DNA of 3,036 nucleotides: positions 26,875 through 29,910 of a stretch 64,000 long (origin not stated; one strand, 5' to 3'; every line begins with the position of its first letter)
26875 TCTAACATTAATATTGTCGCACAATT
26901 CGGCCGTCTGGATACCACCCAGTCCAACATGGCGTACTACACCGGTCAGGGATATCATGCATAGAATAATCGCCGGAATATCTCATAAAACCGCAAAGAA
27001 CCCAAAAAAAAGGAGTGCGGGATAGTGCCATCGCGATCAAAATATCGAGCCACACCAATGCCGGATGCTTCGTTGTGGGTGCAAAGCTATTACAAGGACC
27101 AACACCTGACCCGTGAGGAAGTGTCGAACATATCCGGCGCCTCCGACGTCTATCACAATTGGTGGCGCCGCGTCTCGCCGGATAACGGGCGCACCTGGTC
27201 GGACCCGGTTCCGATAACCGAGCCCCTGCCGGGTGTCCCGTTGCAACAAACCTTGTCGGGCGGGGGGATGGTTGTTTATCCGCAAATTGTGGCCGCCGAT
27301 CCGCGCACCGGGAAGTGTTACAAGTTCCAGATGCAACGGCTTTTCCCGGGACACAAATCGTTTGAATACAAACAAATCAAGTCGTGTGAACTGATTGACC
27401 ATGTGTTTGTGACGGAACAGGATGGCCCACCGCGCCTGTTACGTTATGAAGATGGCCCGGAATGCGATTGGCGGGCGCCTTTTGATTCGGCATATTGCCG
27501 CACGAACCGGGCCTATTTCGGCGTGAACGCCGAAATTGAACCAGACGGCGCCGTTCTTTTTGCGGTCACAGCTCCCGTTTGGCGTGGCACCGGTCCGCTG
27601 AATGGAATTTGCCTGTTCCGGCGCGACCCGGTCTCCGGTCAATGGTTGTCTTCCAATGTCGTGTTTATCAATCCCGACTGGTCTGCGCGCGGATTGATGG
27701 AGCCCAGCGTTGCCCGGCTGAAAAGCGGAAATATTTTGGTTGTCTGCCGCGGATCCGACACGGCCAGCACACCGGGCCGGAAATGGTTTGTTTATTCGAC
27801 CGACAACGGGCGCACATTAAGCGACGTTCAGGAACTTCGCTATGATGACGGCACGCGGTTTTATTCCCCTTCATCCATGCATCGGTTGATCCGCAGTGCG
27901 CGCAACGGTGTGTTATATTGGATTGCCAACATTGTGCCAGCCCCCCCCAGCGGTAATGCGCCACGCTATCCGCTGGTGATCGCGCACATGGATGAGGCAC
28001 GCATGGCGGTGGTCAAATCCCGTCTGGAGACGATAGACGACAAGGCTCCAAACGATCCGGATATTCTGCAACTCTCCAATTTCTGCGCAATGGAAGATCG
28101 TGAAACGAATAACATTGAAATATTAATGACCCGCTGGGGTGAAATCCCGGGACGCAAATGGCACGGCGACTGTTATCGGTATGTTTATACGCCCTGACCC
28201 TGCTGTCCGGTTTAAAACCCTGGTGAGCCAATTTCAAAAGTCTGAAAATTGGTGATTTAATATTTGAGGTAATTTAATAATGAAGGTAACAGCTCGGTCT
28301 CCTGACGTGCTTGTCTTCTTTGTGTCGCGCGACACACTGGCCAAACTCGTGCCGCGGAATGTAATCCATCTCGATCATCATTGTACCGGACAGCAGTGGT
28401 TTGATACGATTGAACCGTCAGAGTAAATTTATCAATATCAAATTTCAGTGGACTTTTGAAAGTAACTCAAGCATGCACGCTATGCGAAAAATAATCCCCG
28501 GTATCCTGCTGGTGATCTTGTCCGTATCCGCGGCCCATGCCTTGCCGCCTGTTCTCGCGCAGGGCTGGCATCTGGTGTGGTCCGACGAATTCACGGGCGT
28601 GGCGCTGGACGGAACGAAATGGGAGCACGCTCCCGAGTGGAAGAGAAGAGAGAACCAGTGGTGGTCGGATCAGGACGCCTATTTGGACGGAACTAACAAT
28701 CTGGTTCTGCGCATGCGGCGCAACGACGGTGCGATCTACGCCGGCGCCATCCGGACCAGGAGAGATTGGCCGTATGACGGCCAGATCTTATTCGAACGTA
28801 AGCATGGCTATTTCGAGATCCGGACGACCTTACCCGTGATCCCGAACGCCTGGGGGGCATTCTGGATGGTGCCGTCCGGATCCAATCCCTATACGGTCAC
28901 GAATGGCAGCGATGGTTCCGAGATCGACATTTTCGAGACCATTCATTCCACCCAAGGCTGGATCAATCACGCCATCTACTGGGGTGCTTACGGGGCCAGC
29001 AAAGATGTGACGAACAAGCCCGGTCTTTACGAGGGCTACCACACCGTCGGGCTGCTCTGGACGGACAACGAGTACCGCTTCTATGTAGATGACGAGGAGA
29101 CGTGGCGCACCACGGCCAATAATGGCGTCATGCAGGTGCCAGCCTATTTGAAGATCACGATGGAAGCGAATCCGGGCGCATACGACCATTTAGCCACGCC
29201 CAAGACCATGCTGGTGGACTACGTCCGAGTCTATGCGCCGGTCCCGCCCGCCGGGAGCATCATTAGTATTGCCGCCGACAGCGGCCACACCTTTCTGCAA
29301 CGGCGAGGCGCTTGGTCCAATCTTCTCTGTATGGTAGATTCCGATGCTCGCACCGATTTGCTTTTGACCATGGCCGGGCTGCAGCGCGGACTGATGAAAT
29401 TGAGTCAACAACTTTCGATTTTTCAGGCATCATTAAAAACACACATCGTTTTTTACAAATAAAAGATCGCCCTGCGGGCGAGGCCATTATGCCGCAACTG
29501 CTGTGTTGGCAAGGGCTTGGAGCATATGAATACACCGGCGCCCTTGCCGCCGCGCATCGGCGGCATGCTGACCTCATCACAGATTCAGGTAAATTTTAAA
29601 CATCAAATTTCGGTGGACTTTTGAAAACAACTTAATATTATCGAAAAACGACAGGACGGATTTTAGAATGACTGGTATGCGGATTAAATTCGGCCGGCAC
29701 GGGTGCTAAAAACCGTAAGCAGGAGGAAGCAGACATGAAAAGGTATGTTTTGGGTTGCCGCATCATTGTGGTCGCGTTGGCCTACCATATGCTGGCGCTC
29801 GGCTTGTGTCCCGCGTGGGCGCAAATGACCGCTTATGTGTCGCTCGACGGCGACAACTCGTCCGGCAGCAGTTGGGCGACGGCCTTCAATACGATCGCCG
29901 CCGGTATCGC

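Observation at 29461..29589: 129-nt structured element present twice, with compensatory base changes (candidate new ncRNA or structured repeat)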

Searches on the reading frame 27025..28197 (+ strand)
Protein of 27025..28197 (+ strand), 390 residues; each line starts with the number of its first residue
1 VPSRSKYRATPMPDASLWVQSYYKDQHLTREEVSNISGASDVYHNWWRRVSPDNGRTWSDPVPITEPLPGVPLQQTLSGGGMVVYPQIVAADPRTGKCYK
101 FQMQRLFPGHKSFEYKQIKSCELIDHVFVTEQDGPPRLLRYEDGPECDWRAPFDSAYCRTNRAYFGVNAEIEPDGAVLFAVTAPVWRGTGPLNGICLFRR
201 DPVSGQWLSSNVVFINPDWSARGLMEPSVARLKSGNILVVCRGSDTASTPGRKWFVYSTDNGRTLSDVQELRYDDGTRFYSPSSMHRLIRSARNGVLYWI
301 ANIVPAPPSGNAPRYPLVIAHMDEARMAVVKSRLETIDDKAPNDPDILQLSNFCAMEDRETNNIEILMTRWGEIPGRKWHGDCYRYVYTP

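Call 11: search_protein_families(library=pfam, proteins=[window:27025-28197:+])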
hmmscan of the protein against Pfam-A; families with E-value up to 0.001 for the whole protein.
window:27025-28197:+ (390 aa): 1 family
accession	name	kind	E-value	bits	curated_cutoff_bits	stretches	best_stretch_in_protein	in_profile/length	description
PF13088.12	BNR_2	-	9.4e-06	25.6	31.4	0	214-324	157-243/277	BNR repeat-like domain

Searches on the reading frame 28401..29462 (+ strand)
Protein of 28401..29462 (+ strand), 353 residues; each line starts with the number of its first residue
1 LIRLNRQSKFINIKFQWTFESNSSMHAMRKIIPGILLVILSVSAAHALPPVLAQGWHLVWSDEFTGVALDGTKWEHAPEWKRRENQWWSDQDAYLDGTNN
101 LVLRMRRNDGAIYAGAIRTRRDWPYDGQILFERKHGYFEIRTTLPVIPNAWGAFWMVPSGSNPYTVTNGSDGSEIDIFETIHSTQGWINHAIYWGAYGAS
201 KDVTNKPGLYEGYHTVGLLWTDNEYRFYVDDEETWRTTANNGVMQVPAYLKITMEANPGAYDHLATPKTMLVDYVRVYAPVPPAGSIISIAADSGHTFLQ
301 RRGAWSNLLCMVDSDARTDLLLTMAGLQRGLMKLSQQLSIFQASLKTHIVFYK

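Call 11: search_protein_families(library=pfam, proteins=[window:28401-29462:+])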
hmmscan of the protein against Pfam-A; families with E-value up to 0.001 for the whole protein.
window:28401-29462:+ (353 aa): 1 family
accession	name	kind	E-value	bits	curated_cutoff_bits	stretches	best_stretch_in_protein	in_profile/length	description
PF00722.28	Glyco_hydro_16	-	1.9e-10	41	22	1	132-251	39-147/175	Glycosyl hydrolases family 16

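Call 40: find_homologous_proteins(query=window:28401-29462:+, max_evalue=1e-20)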
Query window:28401-29462:+ (353 aa): 69 proteins with E <= 1e-20 among 1668 candidates.
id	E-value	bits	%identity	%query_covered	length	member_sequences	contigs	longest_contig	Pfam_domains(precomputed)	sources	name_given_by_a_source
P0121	3.5e-187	640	93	83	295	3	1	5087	PF00722.29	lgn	-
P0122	4.6e-152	525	78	81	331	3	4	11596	PF00722.29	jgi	jgi:beta-glucanase (GH16 family)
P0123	1.2e-151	524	81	78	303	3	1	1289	PF00722.29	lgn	-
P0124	1.3e-151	523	79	78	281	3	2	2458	PF00722.29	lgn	-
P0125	5.2e-146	505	76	81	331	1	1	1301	PF00722.29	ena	-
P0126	3.3e-141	489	73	81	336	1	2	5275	PF00722.29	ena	-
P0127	1.3e-139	484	82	68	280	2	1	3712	PF00722.29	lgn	-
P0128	1.9e-139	483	81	68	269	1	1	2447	PF00722.29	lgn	-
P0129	8.5e-133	462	72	76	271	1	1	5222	PF00722.29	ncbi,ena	-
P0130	2.2e-131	457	78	68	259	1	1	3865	PF00722.29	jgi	jgi:beta-glucanase (GH16 family)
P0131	4.5e-69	252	47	75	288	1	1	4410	PF00722.29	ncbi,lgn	-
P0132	6.6e-68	248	49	70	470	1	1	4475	PF01522.27,PF00722.29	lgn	-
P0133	1.2e-65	241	51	66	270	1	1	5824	PF00722.29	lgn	-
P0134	1.5e-65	240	48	69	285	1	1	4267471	PF00722.29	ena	-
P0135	6.9e-62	228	47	65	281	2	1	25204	PF00722.29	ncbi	-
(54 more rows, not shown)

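Call 42: find_encoding_contigs(protein=P0121, flank=6000, max_places=3)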
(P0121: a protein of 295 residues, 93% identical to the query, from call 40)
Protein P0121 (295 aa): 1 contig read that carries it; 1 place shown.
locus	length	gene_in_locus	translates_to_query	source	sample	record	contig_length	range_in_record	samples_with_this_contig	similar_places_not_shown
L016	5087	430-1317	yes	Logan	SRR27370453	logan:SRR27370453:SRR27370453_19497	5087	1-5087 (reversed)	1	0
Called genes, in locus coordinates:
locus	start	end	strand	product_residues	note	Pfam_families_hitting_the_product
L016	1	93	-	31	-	?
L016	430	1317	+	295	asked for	PF00722:Glyco_hydro_16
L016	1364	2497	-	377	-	PF14307:Glyco_tran_WbsX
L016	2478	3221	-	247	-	PF04402:SIMPL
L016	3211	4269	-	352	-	PF00263:Secretin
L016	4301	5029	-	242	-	PF03460:NIR_SIR_ferr, PF01077:NIR_SIR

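Call 43: find_encoding_contigs(protein=P0122, flank=8000, max_places=4)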
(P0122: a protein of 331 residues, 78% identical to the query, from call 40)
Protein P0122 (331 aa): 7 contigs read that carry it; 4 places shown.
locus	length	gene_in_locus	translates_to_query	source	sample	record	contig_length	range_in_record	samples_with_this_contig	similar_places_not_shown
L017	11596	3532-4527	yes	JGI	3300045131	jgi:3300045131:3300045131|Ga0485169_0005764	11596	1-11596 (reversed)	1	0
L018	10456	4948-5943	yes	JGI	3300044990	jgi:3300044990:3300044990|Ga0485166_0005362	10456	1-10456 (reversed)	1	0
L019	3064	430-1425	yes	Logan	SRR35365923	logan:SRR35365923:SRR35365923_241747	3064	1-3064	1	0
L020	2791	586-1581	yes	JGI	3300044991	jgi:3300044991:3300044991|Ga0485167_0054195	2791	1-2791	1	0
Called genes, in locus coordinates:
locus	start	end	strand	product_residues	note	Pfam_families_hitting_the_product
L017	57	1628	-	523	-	PF13007:LZ_Tnp_IS66 (weak), PF03050:DDE_Tnp_IS66, PF13817:DDE_Tnp_IS66_C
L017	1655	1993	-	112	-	PF05717:TnpB_IS66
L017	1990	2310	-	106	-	-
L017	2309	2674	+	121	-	-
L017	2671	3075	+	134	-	PF13470:PIN_3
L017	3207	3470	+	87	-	-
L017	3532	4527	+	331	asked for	PF00722:Glyco_hydro_16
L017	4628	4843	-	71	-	-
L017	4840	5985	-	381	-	PF02595:Gly_kinase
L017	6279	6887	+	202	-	-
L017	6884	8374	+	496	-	PF12161:HsdM_N, PF02384:N6_Mtase, PF05175:MTS (weak), PF07669:Eco57I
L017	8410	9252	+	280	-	PF04383:KilA-N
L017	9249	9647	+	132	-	-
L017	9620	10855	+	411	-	PF01420:Methylase_S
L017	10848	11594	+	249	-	?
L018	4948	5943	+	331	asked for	PF00722:Glyco_hydro_16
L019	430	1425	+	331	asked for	PF00722:Glyco_hydro_16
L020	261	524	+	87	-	-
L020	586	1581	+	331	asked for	PF00722:Glyco_hydro_16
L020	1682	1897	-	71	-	-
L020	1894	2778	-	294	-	PF02595:Gly_kinase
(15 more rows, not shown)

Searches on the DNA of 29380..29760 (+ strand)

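Call 12: search_rna_families(source=window, start=29380, end=29760, threshold=evalue, max_evalue=10)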
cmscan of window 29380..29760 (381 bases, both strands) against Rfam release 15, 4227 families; matches with E-value up to 10: 1.
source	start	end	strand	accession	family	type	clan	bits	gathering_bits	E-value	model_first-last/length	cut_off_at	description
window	29485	29570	+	RF03889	mir-4776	Gene; miRNA;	-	14.2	97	8.4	1-80/80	no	mir-4776 microRNA precursor family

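Call 72: build_rna_model(alignment_id=A9, structure=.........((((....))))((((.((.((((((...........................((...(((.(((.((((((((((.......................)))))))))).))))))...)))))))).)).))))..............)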
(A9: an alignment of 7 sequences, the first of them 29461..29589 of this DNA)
Model R1 built from alignment A9 (7 sequences, 158 columns); structure: as given.
model positions 129; base pairs 34; branch points 1; effective number of sequences 1.23; information 0.59 bits per position. Calibrated on 0.2 Mb of random sequence (short: E-values are rough).
structure used (alignment columns):
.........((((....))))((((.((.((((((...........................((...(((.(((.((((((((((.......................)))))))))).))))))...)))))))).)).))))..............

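Call 73: search_with_rna_model(model_id=R1, source=window, filters=off, max_evalue=10)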
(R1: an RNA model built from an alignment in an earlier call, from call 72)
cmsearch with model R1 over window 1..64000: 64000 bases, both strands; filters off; matches with E-value up to 10: 30.
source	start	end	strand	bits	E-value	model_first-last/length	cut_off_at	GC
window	29461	29589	+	144.7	2.1e-39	1-129/129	no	0.6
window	50441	50569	+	141.4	1.8e-38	1-129/129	no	0.54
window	50451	50583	-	39.9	2.5e-09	1-129/129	no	0.56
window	29471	29622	-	36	3.4e-08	1-129/129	no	0.54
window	60767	60839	-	20.7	0.0008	1-129/129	no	0.59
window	293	373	-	13.5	0.099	1-129/129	no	0.64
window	40218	40270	-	12.5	0.19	1-129/129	no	0.64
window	743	827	+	11.5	0.36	1-129/129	no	0.54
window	10881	10937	-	10.1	0.91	1-129/129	no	0.63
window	18734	18800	-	10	0.95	1-129/129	no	0.69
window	15784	15895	-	9.9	1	1-129/129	no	0.69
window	53918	53993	+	9.6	1.3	28-107/129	no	0.62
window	61970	62034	+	9.3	1.6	1-129/129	no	0.74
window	39960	40012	-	9.1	1.7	41-94/129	no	0.57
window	4134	4203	+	8.3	3.1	1-129/129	no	0.61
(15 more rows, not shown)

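Call 74: search_with_rna_model(model_id=R1, sources=[L001, L002, L013, L014, L015, L016, L017, L018, L019, L020, L021, L022, L023], max_evalue=10)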
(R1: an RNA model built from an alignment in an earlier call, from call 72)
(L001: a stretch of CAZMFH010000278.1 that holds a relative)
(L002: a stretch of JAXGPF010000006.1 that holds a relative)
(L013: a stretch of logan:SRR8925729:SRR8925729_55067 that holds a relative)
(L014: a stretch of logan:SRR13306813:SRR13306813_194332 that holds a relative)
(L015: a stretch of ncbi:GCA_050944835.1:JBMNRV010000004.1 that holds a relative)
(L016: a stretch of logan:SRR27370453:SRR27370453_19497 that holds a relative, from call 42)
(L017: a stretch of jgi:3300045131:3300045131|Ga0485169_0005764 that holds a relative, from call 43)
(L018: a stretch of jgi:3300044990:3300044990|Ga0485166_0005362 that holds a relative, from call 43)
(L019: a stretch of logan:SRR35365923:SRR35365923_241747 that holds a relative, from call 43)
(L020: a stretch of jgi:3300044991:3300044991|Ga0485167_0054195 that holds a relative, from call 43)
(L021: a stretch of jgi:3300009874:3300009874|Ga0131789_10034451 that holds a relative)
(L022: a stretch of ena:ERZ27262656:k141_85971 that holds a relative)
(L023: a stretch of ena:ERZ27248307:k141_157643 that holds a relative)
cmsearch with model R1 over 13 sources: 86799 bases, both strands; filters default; matches with E-value up to 10: 12.
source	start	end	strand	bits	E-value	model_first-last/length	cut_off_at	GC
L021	808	936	-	142.8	9.8e-39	1-129/129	no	0.55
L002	2287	2415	+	137.8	2.6e-37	1-129/129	no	0.56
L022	631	760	-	129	8.7e-35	1-129/129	no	0.52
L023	3860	3989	-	128.5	1.2e-34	1-129/129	no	0.52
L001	2716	2871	-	112.2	6.1e-30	1-129/129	no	0.6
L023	3447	3579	-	60.8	3.5e-15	1-129/129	no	0.48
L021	822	917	+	43.1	4.2e-10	20-115/129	no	0.57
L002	2297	2419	-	37.7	1.4e-08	1-129/129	no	0.54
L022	646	739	+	35.8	5.3e-08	21-114/129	no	0.56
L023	3861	3979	+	32.7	4.1e-07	1-129/129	no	0.54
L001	2708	2862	+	24.2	0.00011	1-129/129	no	0.57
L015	8111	8139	-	7.1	8.9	54-82/129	no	0.45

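Call 81: search_with_rna_model(model_id=R1, sources=[L024, L025, L026, L027, L028, L029], max_evalue=1)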
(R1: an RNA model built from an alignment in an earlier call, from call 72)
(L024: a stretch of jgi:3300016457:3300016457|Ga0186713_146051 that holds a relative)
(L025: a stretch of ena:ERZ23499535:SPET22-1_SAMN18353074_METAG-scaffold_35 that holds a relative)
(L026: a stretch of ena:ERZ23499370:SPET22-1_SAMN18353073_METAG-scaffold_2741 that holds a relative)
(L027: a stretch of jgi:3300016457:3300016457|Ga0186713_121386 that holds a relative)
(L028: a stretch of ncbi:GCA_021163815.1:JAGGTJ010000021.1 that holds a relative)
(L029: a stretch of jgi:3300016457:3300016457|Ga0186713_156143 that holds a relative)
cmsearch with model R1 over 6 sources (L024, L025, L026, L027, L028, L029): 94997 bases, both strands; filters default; matches with E-value up to 1: 0.
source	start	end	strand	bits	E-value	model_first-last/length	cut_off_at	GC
